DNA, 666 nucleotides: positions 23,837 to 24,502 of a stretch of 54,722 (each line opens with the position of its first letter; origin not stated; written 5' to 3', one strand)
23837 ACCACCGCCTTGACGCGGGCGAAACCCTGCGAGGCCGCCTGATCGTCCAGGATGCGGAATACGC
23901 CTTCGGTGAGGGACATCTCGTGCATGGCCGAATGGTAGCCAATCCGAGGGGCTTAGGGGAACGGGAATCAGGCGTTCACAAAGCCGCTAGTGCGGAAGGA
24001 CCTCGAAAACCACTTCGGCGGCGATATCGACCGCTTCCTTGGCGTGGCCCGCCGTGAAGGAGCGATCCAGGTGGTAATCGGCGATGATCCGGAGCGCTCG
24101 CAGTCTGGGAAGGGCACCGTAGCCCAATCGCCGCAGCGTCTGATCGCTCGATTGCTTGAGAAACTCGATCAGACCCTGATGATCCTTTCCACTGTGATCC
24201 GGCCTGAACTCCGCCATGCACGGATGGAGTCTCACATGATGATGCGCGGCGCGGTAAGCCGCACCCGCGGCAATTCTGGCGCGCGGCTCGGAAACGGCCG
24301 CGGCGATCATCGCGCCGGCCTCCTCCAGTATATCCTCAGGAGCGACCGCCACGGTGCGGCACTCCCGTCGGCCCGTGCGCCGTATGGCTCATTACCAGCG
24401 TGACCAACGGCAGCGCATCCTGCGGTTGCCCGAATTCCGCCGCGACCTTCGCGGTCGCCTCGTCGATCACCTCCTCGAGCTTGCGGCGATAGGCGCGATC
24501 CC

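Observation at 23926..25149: Low-GC two-gene cassette (246-aa unknown protein plus HEPN-like R-x5-H protein) between hupK and hypA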

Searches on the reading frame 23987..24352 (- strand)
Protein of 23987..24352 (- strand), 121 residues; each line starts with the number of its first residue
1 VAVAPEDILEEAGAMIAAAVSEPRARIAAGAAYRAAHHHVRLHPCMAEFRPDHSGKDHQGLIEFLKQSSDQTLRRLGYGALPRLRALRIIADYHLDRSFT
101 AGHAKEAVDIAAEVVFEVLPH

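Call 3: search_protein_families(library=pfam, proteins=[window:23987-24352:-], max_evalue=1)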
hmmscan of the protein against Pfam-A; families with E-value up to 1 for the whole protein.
window:23987-24352:- (121 aa): 1 family
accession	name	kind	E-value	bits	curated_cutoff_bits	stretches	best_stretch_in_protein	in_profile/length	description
PF05168.19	HEPN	-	0.053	14.1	22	1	54-115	52-111/117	HEPN domain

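Call 4: search_protein_families(library=ncbifam, proteins=[window:23987-24352:-], max_evalue=1)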
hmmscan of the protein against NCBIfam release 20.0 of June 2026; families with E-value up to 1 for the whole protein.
window:23987-24352:- (121 aa): 0 families

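Call 5: search_protein_families(library=padloc, proteins=[window:23987-24352:-], max_evalue=1)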
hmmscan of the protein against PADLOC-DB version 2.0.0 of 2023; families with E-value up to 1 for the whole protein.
window:23987-24352:- (121 aa): 0 families

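Call 7: find_homologous_proteins(query=window:23987-24352:-, max_evalue=0.001)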
Query window:23987-24352:- (121 aa): 3 proteins with E <= 0.001 among 50 candidates.
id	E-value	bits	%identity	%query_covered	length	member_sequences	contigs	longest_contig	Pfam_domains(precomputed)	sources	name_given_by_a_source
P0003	6.3e-63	228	100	88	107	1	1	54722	-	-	-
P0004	5.7e-62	225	90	100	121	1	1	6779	-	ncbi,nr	ncbi:MAG: hypothetical protein HQL39_09655 [Alphaproteobacteria bacterium]|nr:hypothetical protein [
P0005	1.3e-17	82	46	78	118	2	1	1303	-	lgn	-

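Call 9: find_encoding_contigs(protein=P0005, flank=10000)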
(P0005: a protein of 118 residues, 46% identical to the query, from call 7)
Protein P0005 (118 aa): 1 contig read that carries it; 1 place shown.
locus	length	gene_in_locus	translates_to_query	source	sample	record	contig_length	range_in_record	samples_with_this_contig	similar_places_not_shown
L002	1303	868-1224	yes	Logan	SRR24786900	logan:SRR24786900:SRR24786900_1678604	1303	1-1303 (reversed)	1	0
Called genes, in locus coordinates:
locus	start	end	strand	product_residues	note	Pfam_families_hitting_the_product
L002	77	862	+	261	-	-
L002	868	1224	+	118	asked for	-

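Call 26: predict_structure(alignment_id=A2)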
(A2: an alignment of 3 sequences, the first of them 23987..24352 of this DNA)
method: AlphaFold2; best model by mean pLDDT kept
length: 121 residues; sequences in the alignment: 3
mean_pLDDT: 88.5   pTM: 0.83
mean pLDDT of the five models: 88.5, 86.8, 86.5, 86.1, 83.4
residues with pLDDT >= 90: 67; 70-90: 48; 50-70: 6; < 50: 0
segments of 3 or more residues with pLDDT < 50: none
pLDDT, mean of each block of 10 residues (from residue 1): 82 83 89 94 89 79 94 95 94 81 94 91 69
secondary structure, 60 per line:
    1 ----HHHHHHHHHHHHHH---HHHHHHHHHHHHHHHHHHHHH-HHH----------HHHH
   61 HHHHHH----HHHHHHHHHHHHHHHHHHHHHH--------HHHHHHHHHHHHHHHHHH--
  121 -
elements in order: H5-18 H22-42 H57-66 H71-92 H101-118

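Call 30: fold_search(model_id=the predicted structure, library=pdb)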
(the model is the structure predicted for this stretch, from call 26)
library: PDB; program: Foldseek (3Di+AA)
matches with E <= 10: 203; with E <= 0.001: 0
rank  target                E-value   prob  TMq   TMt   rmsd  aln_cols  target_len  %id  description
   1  3o10_C                3.6e-01  0.82  0.45  0.41   5.5       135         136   18  Crystal structure of the HEPN domain from human sacsin (released 2011-03-30)
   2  6dhz_C                5.3e-01  0.77  0.37  0.44   5.9       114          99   15  Crystallographic octamer of a metal-free RIDC1 variant bearing two disulfide bonded cysteines (released 2018-07-25)
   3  2hsb                  6.2e-01  0.87  0.54  0.52   5.4       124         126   18  Crystal structure of a hepn domain containing protein (af_0298) from archaeoglobus fulgidus at 1.95 A resolution (released 2006-08-15)
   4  6dhz_D                6.9e-01  0.77  0.40  0.46   7.1       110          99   15  Crystallographic octamer of a metal-free RIDC1 variant bearing two disulfide bonded cysteines (released 2018-07-25)
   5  6ldf_A                7.2e-01  0.57  0.36  0.40   7.4       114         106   12  Crystal structure of the Zn-directed tetramer of the engineered cyt cb 562 variant, C96K AB5 (released 2021-03-03)
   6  8drj_A                7.6e-01  0.57  0.37  0.41   7.0       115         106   13  Apo B2 dimer (H60/H100/H104) formed in the presence of Cu(II) (released 2022-10-12)
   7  4er9                  7.6e-01  0.51  0.35  0.39   7.5       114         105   14  Crystal structure of cytochrome b562 from Salmonella enterica subsp. enterica serovar Typhimurium str. 14028S (released 2012-05-09)
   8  4u9d_A                8.4e-01  0.69  0.41  0.45   7.9       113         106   13  Crystal Structure of the Zn-directed tetramer of the engineered cyt cb562 variant, AB3 (released 2015-01-14)
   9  7dcl_A                8.8e-01  0.63  0.39  0.43   6.5       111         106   14  Crystal structure of the Zn-directed tetramer of the engineered cyt cb 562 variant, C96I/A38S AB5 (released 2021-03-03)
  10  6lde_A                1.0e+00  0.57  0.39  0.43   6.6       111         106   14  Crystal structure of the Zn-directed tetramer of the engineered cyt cb 562 variant, C96V AB5 (released 2021-03-03)
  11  3vrc_B                1.0e+00  0.54  0.42  0.40   8.6       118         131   13  Crystal structure of cytochrome c' from Thermochromatium tepidum (released 2012-09-12)
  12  6ldg_A                1.0e+00  0.44  0.35  0.38   6.3       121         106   13  Crystal structure of the Zn-directed tetramer of the engineered cyt cb 562 variant, C96I AB5 (released 2021-03-03)
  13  5xzi                  1.1e+00  0.57  0.40  0.44   5.8       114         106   13  Crystal structure of the Zn-directed tetramer of the engineered cyt cb562 variant, AB5 (released 2017-12-20)
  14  5xzj_A                1.1e+00  0.54  0.39  0.42   6.9       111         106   14  Crystal structure of the Zn-directed tetramer of the engineered cyt cb562 variant, C96T/AB5 (released 2017-12-20)
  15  8xeh_D                1.1e+00  0.28  0.35  0.35   6.9       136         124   10  Crystal structure of HEPN-MNT complex (released 2024-12-18)
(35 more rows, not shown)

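Call 40: find_related_loci(query=A5, collection=genome_contigs, flank=8000)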
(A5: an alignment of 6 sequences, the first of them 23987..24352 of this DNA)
Query A5 (121 aa) in genome_contigs; peptide patterns used: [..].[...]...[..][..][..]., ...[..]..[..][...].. (x = any residue, [..] = any of these).
122 stretches matched a pattern; 4 encode a relative of the query (tblastn E <= 1e-3); 4 distinct loci.
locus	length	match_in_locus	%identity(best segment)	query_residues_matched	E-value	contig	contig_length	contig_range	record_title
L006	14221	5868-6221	46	2-120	4e-23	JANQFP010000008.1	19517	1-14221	MAG: Rhodospirillales bacterium isolate PL23a_bin.98 k99_6190989, whole genome shotgun sequence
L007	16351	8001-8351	43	2-120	3e-20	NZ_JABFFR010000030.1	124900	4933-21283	Azospirillum oleiclasticum strain RWY-5-1-1 contig30, whole genome shotgun sequence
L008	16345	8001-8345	41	2-115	4e-19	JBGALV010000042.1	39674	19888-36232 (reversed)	MAG: Alphaproteobacteria bacterium isolate MAG_MBR_H10.65 MBRH10-65_opera_contig_3697, whole genome shotgun sequence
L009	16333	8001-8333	46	9-120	1e-16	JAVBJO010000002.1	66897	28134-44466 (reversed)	MAG: Rhodospirillaceae bacterium isolate GLO_MAG_00045 c_000004062752, whole genome shotgun sequence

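Call 45: search_protein_families(library=phrogs, proteins=[window:23987-24352:-, L009:7232-8002:+, L009:7986-8333:+], max_evalue=1)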
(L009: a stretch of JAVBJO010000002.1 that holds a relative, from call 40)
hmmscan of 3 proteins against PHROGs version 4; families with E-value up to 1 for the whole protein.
window:23987-24352:- (121 aa): 1 family
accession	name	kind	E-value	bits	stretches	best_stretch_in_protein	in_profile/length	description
phrog_5176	-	unknown function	1.7e-07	32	1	1-114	1-122/132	-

L009:7232-8002:+ (257 aa): 1 family
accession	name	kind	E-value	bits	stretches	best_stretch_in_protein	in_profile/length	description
phrog_15003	-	head and packaging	0.063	14.1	1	140-221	83-165/220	head scaffolding protein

L009:7986-8333:+ (116 aa): 2 families
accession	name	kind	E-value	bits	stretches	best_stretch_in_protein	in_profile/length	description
phrog_5176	-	unknown function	7e-12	46.2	1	6-113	9-124/132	-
phrog_9713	-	unknown function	0.013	16.3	1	5-16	6-17/23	-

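Call 46: search_protein_families(library=pfam, proteins=[P0005, L006:5871-6224:+, L007:8004-8351:+, L008:8004-8363:+, L009:7986-8333:+], max_evalue=1)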
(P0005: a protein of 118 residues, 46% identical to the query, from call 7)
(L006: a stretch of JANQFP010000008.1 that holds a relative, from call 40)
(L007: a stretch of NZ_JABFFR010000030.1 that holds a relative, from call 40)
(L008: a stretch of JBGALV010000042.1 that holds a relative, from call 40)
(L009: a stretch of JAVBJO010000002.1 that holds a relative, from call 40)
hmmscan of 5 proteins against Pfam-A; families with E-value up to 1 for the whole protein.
P0005 (118 aa): 1 family
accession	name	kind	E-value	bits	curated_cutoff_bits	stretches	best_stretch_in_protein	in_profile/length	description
PF05168.19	HEPN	-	0.0025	18.4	22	1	75-112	74-111/117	HEPN domain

L006:5871-6224:+ (118 aa): 1 family
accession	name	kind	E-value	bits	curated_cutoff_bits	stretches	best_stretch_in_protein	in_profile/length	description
PF05168.19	HEPN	-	5.8e-06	26.9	22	1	4-112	9-111/117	HEPN domain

L007:8004-8351:+ (116 aa): 0 families

L008:8004-8363:+ (120 aa): 1 family
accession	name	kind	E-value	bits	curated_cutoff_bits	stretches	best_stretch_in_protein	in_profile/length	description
PF05168.19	HEPN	-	4.9e-06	27.1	22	1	19-117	20-114/117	HEPN domain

L009:7986-8333:+ (116 aa): 2 families
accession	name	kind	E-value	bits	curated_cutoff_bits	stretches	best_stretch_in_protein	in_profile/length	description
PF05168.19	HEPN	-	1.4e-05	25.7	22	1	19-114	21-113/117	HEPN domain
PF11157.13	DUF2937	-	0.029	14.6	25.3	1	47-77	46-79/162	Protein of unknown function (DUF2937)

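Call 47: find_related_loci(query=A5, collection=viral_contigs, flank=6000)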
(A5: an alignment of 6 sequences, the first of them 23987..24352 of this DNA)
Query A5 (121 aa) in viral_contigs; peptide patterns used: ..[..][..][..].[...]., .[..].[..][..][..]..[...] (x = any residue, [..] = any of these).
269 stretches matched a pattern, but none encodes a relative of the query by tblastn (E <= 1e-3).

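Call 48: find_related_loci(query=A5, collection=metagenome_contigs, flank=6000)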
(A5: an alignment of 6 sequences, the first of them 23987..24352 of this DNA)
Query A5 (121 aa) in metagenome_contigs; peptide patterns used: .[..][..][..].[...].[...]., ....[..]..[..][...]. (x = any residue, [..] = any of these).
262 stretches matched a pattern; 5 encode a relative of the query (tblastn E <= 1e-3); 5 distinct loci.
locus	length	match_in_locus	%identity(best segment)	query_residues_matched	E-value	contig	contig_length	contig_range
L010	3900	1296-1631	51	9-120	2e-28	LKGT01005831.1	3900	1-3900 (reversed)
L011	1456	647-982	49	9-120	4e-28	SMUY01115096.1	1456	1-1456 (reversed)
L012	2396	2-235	56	43-120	4e-22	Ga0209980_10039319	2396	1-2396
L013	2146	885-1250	33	3-120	2e-14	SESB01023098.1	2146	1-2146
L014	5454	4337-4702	33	3-120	2e-14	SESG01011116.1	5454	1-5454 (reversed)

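Call 53: search_solved_structures(query=A6, max_evalue=10, show_alignments=4)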
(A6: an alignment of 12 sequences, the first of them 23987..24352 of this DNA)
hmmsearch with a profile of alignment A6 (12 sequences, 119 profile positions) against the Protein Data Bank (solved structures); distinct sequences matched with E-value up to 10: 7.
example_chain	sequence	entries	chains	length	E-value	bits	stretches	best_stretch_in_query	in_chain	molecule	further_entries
2hsb_A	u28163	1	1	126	9.3e-05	25.3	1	7-114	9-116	Hypothetical UPF0332 protein AF0298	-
9xbd_A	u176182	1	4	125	0.00023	24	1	19-114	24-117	HEPN domain-containing protein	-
9xbc_A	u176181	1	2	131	0.0013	21.6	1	19-114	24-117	HEPN domain-containing protein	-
2z0v_A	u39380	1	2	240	0.27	14.1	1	52-111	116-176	SH3-containing GRB2-like protein 3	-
8dbq_G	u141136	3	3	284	0.62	12.9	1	4-49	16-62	ATP synthase gamma chain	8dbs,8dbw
5t4o_G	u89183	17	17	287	0.64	12.9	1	4-49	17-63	ATP synthase gamma chain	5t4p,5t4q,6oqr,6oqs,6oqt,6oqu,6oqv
3oaa_G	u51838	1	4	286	0.66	12.8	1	4-48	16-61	ATP synthase gamma chain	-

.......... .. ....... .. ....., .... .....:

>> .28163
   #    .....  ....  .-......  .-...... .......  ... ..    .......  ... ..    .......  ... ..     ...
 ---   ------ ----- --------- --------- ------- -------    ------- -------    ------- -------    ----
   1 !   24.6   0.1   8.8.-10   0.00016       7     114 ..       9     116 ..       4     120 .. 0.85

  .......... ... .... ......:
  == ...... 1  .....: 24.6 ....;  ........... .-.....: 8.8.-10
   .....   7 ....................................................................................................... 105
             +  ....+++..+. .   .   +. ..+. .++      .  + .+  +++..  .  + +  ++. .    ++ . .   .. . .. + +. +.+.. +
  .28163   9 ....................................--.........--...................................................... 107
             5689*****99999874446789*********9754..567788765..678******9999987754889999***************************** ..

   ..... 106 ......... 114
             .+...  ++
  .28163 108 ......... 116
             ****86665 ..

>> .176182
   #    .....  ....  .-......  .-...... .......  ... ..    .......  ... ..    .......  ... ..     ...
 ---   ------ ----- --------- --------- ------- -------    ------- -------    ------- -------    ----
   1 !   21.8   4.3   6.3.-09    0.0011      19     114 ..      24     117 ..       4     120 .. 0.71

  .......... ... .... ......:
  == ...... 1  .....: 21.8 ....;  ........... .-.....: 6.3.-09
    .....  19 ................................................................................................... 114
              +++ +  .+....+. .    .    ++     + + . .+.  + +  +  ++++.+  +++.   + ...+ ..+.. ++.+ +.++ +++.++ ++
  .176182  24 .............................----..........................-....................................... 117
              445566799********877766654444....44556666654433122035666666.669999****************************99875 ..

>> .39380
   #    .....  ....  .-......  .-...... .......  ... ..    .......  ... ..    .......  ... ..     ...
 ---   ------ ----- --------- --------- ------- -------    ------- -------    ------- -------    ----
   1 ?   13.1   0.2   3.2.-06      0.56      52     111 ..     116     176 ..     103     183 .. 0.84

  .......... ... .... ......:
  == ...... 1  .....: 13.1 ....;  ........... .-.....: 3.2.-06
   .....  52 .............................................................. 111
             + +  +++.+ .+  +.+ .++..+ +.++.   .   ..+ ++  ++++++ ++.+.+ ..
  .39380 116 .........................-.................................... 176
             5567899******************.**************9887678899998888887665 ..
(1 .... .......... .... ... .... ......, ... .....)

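Call 64: search_protein_families(library=pfam, proteins=[L009:8354-9607:-, L009:9604-10107:-, L009:6139-6576:-, L009:5641-6111:+, L009:424-2151:-, L006:4634-4987:+, L006:6276-6779:+, L007:5615-7222:-, L007:10024-10935:+, L008:8378-9412:-], max_evalue=0.001)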
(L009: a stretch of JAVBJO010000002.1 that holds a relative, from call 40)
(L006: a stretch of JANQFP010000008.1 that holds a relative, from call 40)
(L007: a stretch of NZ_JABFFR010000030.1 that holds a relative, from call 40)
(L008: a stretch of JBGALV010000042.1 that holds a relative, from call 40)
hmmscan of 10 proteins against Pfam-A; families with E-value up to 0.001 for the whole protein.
L009:8354-9607:- (417 aa): 3 families
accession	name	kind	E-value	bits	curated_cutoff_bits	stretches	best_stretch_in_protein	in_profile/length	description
PF04466.19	Terminase_3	-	7.7e-33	114.2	23.2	1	20-212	3-201/201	Phage terminase large subunit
PF17289.8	Terminase_6C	-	4.7e-17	62.8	22.6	1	244-391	2-154/155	Terminase RNaseH-like domain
PF03237.21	Terminase_6N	-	1.2e-07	32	22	1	26-214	4-201/215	Terminase large subunit, T4likevirus-type, N-terminal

L009:9604-10107:- (167 aa): 1 family
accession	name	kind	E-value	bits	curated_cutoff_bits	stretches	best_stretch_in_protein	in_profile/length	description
PF03592.21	Terminase_2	-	4.3e-31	108.9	26.1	1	6-146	1-138/141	Terminase small subunit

L009:6139-6576:- (145 aa): 1 family
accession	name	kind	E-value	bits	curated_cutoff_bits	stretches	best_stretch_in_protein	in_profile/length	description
PF01724.21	DUF29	-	1.2e-50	171.7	22.5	1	6-143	1-138/138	Domain of unknown function DUF29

L009:5641-6111:+ (156 aa): 1 family
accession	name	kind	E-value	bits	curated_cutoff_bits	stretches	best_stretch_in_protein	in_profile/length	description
PF00959.24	Phage_lysozyme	-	7.5e-37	126.9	22.3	1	19-147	2-125/125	Phage lysozyme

L009:424-2151:- (575 aa): 1 family
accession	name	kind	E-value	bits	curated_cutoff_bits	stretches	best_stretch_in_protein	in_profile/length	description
PF12236.14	Head-tail_con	-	2.8e-160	534.4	27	1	20-514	4-489/489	Bacteriophage head to tail connecting protein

L006:4634-4987:+ (117 aa): 0 families

L006:6276-6779:+ (167 aa): 2 families
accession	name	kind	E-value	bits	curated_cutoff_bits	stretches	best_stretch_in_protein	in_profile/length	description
PF13380.12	CoA_binding_2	-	2.2e-39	134.9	22.8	1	22-141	2-115/116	CoA binding domain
PF02629.25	CoA_binding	-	2.1e-06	28.8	22.3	1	22-110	5-92/97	CoA binding domain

L007:5615-7222:- (535 aa): 1 family
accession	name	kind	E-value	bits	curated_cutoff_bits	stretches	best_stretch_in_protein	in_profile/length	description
PF00171.27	Aldedh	-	1.5e-158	528.6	23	1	71-530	1-461/461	Aldehyde dehydrogenase family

L007:10024-10935:+ (303 aa): 1 family
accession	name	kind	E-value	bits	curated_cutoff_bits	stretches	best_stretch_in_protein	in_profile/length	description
PF05050.19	Methyltransf_21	-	3.6e-11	43.9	22.7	1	36-190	20-171/173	Methyltransferase FkbM domain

L008:8378-9412:- (344 aa): 8 families
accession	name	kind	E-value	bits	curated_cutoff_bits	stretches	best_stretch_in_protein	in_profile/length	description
PF00583.31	Acetyltransf_1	-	8.8e-29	100.6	20.7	2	45-143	14-116/116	Acetyltransferase (GNAT) family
PF13508.13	Acetyltransf_7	-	3.8e-20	72.5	27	2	63-144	3-83/84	Acetyltransferase (GNAT) domain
PF13673.13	Acetyltransf_10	-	9.3e-13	48.7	23.6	1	218-321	14-110/128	Acetyltransferase (GNAT) domain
PF08445.16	FR47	-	8.3e-09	35.8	22.1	1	67-144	2-78/86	FR47-like protein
PF13480.13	Acetyltransf_6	-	7e-07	29.9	22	1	55-129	64-138/143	Acetyltransferase (GNAT) domain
PF13523.12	Acetyltransf_8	-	1.1e-06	28.7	27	0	232-324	41-143/145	Acetyltransferase (GNAT) domain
PF13302.13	Acetyltransf_3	-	2.6e-06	28.6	25.4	0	244-318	64-137/138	Acetyltransferase (GNAT) domain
PF13527.13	Acetyltransf_9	-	5.8e-05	23.5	25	1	22-144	1-125/127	Acetyltransferase (GNAT) domain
